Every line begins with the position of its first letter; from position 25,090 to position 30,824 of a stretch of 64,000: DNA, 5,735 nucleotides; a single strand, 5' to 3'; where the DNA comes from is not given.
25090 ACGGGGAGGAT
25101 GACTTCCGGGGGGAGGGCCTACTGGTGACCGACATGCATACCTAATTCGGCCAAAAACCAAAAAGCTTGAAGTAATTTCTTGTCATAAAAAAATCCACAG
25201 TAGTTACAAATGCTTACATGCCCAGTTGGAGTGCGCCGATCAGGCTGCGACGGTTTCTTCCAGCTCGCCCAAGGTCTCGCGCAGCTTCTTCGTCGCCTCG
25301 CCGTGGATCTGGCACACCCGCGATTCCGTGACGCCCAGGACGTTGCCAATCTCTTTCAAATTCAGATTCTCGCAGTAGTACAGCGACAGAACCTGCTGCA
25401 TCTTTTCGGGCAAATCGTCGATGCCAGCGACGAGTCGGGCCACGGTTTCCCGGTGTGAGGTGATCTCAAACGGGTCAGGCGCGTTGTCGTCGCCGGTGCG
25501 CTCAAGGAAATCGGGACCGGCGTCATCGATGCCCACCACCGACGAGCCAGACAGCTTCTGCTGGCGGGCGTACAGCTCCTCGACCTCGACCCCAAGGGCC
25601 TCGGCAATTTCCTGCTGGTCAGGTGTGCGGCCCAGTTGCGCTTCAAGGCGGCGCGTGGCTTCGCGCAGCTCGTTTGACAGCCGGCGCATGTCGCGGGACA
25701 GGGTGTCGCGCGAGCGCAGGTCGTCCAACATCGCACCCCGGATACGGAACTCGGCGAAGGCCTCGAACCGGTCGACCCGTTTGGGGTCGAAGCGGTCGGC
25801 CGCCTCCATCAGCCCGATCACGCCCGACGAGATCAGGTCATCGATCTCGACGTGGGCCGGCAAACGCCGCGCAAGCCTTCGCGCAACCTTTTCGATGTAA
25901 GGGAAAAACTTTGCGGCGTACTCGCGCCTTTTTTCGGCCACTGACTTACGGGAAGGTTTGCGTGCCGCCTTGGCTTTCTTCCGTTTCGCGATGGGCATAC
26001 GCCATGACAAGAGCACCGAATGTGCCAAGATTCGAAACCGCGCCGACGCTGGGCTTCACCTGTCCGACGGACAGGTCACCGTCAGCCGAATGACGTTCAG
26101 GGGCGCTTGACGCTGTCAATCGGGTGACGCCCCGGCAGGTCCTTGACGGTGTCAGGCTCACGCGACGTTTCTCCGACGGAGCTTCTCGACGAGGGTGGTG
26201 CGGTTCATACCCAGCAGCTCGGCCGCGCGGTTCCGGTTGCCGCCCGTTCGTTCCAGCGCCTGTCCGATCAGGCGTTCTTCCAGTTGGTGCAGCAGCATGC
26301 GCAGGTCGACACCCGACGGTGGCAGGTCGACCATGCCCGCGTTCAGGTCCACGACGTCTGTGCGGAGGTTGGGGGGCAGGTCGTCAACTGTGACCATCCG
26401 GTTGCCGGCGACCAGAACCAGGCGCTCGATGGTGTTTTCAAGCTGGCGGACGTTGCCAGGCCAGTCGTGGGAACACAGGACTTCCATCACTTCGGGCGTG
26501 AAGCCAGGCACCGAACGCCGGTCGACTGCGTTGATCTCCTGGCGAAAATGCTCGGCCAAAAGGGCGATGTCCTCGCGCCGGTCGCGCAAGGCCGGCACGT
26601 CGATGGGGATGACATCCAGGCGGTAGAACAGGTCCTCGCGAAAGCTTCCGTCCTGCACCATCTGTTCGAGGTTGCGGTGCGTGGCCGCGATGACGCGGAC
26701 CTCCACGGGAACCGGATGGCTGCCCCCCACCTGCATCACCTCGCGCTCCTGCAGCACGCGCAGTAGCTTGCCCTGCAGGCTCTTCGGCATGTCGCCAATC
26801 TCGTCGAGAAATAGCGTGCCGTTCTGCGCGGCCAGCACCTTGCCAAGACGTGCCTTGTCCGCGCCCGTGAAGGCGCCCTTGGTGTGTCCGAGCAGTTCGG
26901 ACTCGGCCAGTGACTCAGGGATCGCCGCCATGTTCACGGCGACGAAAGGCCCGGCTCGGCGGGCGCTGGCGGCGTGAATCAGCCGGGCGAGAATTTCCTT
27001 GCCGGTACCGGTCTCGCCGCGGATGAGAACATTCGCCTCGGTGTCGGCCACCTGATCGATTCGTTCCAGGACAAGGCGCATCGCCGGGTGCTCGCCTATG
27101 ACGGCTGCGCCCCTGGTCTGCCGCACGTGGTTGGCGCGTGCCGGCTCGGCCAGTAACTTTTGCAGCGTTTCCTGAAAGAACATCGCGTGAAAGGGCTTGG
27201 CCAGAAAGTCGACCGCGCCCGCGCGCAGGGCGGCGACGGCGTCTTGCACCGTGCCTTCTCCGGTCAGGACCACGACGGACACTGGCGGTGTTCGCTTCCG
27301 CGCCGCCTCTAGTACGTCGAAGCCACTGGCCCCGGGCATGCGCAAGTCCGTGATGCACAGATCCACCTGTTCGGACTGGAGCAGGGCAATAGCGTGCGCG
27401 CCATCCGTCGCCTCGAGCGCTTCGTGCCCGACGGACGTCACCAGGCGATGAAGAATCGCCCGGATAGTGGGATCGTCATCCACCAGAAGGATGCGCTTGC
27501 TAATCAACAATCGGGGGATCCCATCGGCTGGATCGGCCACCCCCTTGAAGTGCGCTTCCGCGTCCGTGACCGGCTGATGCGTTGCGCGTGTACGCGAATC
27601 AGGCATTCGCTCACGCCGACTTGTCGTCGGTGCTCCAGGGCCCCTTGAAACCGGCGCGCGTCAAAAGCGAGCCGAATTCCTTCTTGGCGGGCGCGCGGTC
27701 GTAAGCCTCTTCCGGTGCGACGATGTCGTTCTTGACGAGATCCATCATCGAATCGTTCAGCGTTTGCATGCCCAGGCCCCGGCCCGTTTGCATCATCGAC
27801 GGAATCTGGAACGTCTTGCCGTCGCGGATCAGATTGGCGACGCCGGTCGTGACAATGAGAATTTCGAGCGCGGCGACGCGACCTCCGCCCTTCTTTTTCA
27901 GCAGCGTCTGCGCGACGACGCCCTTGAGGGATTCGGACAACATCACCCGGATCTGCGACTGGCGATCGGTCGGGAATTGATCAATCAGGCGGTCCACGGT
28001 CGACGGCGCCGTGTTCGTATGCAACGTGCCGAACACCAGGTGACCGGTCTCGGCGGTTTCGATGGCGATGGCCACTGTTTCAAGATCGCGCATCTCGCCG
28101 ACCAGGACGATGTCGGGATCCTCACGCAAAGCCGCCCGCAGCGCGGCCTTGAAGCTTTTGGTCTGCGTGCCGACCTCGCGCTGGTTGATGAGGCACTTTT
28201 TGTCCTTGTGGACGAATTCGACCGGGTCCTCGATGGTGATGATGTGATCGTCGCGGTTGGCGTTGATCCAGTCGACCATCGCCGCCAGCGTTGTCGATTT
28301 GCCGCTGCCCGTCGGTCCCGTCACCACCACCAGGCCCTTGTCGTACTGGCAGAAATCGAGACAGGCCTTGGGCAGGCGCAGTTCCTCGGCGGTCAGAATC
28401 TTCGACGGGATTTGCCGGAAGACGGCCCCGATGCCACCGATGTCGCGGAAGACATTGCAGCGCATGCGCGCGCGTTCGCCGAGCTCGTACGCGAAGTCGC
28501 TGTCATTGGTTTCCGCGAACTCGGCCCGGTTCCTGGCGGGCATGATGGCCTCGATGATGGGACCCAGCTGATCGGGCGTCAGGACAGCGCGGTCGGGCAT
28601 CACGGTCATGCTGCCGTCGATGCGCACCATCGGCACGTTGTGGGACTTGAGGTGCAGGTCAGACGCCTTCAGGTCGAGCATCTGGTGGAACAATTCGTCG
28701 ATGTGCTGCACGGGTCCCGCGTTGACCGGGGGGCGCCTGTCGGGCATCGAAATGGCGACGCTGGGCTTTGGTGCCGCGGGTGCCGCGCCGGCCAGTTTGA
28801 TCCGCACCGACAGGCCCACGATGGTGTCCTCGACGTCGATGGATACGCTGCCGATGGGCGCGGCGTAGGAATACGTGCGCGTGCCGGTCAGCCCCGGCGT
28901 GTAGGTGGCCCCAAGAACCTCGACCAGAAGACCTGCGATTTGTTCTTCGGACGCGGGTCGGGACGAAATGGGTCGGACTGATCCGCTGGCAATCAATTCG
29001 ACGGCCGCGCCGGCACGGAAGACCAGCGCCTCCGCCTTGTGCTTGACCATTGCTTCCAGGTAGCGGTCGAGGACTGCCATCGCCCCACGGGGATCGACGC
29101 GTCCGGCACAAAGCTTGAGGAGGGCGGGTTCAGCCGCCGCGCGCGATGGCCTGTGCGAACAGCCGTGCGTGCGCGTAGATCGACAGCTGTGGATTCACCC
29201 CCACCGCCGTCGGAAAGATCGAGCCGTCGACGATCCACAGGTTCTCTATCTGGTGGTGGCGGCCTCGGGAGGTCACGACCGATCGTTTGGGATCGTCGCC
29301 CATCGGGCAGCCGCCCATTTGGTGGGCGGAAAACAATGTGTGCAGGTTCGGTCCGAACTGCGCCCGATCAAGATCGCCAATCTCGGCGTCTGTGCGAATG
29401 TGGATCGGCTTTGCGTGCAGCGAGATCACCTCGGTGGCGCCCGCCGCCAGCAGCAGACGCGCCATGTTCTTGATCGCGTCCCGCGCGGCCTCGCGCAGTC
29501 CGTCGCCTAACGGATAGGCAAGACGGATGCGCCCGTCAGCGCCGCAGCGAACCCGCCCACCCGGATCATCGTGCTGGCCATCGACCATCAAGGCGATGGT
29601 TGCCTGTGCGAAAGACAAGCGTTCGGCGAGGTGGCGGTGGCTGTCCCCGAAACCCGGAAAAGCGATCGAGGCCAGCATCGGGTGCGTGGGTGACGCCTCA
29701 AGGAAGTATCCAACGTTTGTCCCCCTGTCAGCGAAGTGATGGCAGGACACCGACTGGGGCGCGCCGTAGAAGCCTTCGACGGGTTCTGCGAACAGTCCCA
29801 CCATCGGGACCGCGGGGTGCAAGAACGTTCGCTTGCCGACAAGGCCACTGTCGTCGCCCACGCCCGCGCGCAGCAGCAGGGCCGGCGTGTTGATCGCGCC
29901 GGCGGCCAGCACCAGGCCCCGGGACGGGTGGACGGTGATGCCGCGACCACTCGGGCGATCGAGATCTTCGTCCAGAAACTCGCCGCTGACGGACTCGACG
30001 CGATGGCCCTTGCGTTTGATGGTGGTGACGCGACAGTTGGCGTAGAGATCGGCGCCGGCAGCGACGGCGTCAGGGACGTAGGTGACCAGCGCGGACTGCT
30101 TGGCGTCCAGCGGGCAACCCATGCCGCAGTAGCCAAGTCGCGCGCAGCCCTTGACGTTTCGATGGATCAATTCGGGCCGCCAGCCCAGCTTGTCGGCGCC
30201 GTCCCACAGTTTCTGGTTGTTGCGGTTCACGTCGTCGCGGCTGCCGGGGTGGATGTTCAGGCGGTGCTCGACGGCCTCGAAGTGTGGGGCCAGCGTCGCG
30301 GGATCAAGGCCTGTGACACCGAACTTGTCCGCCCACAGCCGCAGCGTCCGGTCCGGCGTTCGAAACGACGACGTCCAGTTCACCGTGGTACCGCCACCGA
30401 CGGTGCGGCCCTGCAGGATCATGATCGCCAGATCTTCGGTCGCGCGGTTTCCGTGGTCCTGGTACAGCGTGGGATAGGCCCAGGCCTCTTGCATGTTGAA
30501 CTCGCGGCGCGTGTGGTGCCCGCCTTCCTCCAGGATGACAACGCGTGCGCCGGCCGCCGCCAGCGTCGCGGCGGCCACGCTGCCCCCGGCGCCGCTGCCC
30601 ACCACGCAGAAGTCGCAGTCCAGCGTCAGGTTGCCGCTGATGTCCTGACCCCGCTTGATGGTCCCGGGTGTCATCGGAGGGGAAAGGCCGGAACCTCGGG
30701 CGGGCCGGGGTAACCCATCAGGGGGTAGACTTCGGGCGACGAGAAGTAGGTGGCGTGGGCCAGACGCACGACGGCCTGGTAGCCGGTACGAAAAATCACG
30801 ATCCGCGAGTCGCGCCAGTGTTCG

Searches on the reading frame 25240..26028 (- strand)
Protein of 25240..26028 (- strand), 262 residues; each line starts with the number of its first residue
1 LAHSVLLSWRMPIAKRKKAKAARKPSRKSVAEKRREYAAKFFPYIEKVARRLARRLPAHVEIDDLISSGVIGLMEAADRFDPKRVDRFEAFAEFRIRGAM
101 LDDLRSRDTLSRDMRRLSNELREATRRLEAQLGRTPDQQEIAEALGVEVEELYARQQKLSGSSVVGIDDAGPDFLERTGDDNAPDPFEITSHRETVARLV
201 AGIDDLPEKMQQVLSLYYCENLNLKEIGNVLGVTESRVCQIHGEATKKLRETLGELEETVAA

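Call 8: search_protein_families(library=pfam, proteins=[window:25240-26028:-], max_evalue=0.001)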
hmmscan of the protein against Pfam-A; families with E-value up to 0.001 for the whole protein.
window:25240-26028:- (262 aa): 4 families
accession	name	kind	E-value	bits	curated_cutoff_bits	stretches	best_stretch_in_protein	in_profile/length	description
PF04545.22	Sigma70_r4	-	2.7e-17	62.4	24.1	1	203-251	2-50/50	Sigma-70, region 4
PF04542.20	Sigma70_r2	-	5.5e-14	52.1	24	1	47-108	8-69/71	Sigma-70 region 2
PF04539.22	Sigma70_r3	-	4.6e-09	36.7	25.3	1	118-165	3-54/78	Sigma-70 region 3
PF08281.18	Sigma70_r4_2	-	9.8e-07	28.8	25.7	1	203-238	8-43/54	Sigma-70, region 4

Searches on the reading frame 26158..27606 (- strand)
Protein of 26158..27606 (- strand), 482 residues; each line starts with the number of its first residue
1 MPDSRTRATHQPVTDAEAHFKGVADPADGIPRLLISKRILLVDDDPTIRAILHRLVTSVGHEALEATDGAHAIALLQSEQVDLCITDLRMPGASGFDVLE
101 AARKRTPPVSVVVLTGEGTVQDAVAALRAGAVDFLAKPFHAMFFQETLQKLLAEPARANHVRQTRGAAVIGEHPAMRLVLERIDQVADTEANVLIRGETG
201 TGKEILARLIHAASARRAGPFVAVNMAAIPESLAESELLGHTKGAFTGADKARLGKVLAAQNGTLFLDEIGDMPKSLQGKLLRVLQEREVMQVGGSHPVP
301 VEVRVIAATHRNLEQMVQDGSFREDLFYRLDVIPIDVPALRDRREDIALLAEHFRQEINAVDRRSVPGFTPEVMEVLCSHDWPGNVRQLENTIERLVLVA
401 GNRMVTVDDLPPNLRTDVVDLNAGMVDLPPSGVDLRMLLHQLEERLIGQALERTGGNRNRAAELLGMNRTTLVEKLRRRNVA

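Call 8: search_protein_families(library=pfam, proteins=[window:26158-27606:-], max_evalue=0.001)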
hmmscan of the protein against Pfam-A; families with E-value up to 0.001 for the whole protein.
window:26158-27606:- (482 aa): 9 families
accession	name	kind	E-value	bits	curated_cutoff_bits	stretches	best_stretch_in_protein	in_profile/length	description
PF00158.32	Sigma54_activat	-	5.5e-70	234.8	20.2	1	169-335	1-167/168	Sigma-54 interaction domain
PF00072.30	Response_reg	-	9.8e-28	97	30.2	1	39-141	1-103/111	Response regulator receiver domain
PF25601.1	AAA_lid_14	-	9.7e-27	93.1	27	1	341-417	1-77/87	AAA+ ATPase lid domain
PF14532.12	Sigma54_activ_2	-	2.3e-21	76.9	25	1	171-340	2-138/138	Sigma-54 interaction domain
PF02954.25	HTH_8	-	1.2e-13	51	22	1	440-478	3-41/42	Bacterial regulatory protein, Fis family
PF07728.20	AAA_5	-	6.7e-10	39.5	22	1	192-313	1-125/139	AAA domain (dynein-related subfamily)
PF01078.27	Mg_chelatase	-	3.9e-05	23.6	20.3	0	248-291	93-136/207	Magnesium chelatase, subunit ChlI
PF07724.20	AAA_2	-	0.00013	22.4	27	1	189-295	2-109/166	AAA domain (Cdc48 subfamily)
PF00004.35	AAA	-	0.00041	21.3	21.2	0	193-311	1-110/131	ATPase family associated with various cellular activities (AAA)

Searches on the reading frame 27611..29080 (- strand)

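Call 8: search_protein_families(library=pfam, proteins=[window:27611-29080:-], max_evalue=0.001)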
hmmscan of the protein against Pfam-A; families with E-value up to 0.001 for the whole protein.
window:27611-29080:- (489 aa): 4 families
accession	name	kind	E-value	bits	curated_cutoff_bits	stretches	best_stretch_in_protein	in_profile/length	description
PF00437.27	T2SSE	-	3e-47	161.5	24.9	1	126-396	11-280/370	Type II/IV secretion system protein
PF13401.12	AAA_22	-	6.6e-06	26.9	27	1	247-289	4-45/130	AAA domain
PF25199.1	nSTAND_NTPase5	-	0.00025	21.3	34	1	249-292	42-85/145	Novel STAND NTPase 5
PF13476.12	AAA_23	-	0.00032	21.8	27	1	241-268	15-39/201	AAA domain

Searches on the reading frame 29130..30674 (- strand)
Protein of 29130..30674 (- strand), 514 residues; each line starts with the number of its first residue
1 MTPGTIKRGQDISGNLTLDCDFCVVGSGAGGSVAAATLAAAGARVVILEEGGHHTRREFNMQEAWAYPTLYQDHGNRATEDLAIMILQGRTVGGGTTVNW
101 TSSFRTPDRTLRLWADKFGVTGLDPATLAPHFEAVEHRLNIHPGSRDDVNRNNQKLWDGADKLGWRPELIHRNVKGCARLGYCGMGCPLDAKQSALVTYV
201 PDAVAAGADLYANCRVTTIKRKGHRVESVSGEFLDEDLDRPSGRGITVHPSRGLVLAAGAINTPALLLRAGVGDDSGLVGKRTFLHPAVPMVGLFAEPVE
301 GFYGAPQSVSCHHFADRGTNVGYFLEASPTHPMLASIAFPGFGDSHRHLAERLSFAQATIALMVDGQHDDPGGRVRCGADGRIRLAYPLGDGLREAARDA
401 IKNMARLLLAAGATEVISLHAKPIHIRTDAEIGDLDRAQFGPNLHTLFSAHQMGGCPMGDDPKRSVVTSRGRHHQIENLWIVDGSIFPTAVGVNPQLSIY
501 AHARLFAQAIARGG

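Call 8: search_protein_families(library=pfam, proteins=[window:29130-30674:-], max_evalue=0.001)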
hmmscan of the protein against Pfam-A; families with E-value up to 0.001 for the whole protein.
window:29130-30674:- (514 aa): 7 families
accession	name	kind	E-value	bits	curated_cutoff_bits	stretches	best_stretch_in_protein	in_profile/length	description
PF00732.25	GMC_oxred_N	-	1e-46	159.9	23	1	69-288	3-218/218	GMC oxidoreductase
PF05199.19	GMC_oxred_C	-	3.8e-24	86.3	24.6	1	382-503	19-139/139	GMC oxidoreductase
PF00890.30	FAD_binding_2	-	6e-08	32.7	20.4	1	21-53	1-33/414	FAD binding domain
PF13450.12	NAD_binding_8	-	1.7e-06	28.7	21.9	1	24-53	1-30/68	NAD(P)-binding Rossmann-like domain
PF01266.30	DAO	-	7.3e-06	26.2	27.9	1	21-263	1-207/353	FAD dependent oxidoreductase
PF07992.20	Pyr_redox_2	-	8.3e-05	22.6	26.1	1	21-63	2-44/291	Pyridine nucleotide-disulphide oxidoreductase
PF12831.13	FAD_oxidored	-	0.00092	19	27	0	21-53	1-33/416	FAD dependent oxidoreductase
